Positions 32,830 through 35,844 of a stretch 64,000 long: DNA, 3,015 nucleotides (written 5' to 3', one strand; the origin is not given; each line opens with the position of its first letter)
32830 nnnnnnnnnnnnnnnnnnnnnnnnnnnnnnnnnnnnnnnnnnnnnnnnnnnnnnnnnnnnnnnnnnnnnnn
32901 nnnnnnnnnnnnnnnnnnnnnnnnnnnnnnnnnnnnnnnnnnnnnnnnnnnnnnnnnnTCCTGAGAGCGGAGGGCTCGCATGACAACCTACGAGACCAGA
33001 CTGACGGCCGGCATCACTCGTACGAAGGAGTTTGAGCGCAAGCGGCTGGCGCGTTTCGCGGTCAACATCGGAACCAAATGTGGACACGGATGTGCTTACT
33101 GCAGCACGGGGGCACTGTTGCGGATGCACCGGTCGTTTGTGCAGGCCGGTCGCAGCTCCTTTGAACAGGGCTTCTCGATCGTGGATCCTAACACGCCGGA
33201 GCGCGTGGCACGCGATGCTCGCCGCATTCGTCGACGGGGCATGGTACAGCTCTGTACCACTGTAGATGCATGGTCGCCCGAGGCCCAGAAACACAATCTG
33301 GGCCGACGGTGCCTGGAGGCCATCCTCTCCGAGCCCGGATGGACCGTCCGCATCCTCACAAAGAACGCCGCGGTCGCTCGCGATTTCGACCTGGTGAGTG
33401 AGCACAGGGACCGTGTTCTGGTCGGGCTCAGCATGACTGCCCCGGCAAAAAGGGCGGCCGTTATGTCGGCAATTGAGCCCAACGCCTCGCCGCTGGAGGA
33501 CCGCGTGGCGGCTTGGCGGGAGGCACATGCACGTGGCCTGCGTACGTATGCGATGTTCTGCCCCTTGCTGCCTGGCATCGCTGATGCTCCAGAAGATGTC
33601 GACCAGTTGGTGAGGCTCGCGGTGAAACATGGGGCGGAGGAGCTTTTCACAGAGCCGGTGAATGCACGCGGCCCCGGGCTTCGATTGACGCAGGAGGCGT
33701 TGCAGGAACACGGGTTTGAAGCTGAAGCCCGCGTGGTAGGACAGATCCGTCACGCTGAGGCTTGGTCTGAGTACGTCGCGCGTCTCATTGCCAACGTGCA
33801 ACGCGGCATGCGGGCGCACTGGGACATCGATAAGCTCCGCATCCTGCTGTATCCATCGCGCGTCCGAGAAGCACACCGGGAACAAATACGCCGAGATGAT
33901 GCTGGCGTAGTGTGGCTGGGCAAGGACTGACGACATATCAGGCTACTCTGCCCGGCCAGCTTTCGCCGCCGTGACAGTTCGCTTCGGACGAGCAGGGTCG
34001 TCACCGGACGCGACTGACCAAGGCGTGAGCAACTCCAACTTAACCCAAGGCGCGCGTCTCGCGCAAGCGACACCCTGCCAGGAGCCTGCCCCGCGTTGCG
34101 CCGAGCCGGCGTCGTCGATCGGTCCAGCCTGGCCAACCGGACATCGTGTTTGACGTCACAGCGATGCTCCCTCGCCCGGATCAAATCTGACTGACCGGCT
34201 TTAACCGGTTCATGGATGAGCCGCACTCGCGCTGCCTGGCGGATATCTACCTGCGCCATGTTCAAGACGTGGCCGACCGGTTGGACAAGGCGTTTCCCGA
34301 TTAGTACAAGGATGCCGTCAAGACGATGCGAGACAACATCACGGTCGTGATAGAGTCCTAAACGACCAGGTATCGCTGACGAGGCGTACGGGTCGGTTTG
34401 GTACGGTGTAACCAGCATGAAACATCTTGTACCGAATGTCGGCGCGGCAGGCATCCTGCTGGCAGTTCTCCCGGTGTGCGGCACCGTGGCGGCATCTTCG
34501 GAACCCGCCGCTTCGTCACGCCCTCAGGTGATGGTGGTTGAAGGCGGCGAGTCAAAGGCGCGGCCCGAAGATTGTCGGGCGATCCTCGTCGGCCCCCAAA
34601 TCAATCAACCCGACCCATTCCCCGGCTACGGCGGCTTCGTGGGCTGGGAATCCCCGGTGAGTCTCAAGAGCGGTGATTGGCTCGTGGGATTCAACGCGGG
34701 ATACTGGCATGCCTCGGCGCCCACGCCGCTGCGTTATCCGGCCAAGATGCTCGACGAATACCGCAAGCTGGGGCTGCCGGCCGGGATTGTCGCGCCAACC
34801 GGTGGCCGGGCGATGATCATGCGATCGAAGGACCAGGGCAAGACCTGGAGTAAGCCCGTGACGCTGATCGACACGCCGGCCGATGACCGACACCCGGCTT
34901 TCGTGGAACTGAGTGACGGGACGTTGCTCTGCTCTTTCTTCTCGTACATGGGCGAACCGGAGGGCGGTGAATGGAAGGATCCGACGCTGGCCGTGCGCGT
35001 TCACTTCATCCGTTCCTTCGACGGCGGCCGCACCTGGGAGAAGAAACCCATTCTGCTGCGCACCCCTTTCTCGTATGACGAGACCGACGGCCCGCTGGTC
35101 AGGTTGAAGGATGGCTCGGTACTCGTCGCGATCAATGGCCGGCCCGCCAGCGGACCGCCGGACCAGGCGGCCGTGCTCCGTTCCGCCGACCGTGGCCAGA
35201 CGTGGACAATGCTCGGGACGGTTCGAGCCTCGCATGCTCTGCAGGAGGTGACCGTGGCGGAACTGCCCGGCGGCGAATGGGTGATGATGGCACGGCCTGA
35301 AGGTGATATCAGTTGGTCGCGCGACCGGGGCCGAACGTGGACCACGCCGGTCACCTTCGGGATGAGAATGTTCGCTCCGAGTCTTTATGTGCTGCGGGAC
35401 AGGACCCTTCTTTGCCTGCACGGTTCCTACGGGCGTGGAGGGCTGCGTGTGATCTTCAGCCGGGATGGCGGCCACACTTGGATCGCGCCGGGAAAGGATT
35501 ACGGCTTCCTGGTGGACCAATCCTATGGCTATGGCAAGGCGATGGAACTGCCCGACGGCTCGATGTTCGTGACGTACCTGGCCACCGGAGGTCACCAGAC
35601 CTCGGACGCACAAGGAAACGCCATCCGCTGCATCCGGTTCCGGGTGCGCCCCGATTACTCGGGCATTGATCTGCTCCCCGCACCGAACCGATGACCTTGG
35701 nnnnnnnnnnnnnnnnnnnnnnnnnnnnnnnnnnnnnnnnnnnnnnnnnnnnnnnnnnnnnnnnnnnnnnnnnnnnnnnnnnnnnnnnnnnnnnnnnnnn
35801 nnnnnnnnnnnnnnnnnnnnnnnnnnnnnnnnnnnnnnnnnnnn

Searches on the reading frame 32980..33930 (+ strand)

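Call 68: search_protein_families(library=pfam, proteins=[window:32980-33930:+], max_evalue=0.0001)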
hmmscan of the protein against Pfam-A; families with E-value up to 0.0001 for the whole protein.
window:32980-33930:+ (316 aa): 1 family
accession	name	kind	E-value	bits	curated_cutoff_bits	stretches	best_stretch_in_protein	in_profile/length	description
PF04055.27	Radical_SAM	-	2.6e-08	34.7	29.5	1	28-207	1-162/166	Radical SAM superfamily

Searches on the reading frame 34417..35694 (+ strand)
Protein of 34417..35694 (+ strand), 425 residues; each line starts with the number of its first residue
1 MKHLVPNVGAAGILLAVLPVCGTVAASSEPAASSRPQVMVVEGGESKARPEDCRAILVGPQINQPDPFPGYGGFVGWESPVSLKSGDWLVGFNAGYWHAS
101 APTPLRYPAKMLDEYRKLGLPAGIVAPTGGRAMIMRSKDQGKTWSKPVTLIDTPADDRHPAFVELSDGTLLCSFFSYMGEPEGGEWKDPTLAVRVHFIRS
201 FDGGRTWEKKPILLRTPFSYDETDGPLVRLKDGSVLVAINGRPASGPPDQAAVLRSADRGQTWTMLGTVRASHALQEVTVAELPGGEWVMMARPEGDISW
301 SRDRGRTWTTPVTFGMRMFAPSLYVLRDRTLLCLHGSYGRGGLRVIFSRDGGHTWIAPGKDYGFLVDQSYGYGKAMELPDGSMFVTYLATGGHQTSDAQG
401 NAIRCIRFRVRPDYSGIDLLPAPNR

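Call 68: search_protein_families(library=pfam, proteins=[window:34417-35694:+], max_evalue=0.0001)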
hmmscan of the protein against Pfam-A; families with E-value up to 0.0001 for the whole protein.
window:34417-35694:+ (425 aa): 4 families
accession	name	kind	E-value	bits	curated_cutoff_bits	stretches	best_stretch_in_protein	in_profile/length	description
PF13088.12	BNR_2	-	9e-20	71.6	31.4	1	134-382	20-274/277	BNR repeat-like domain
PF02012.26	BNR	-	1e-10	40.3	27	0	136-146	2-12/12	BNR/Asp-box repeat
PF15902.12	Sortilin-Vps10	-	3.6e-06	26.5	33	0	253-310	3-59/446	Sortilin, neurotensin receptor 3,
PF14870.12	PSII_BNR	-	2.1e-05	24.3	27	0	194-312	37-141/303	Photosynthesis system II assembly factor YCF48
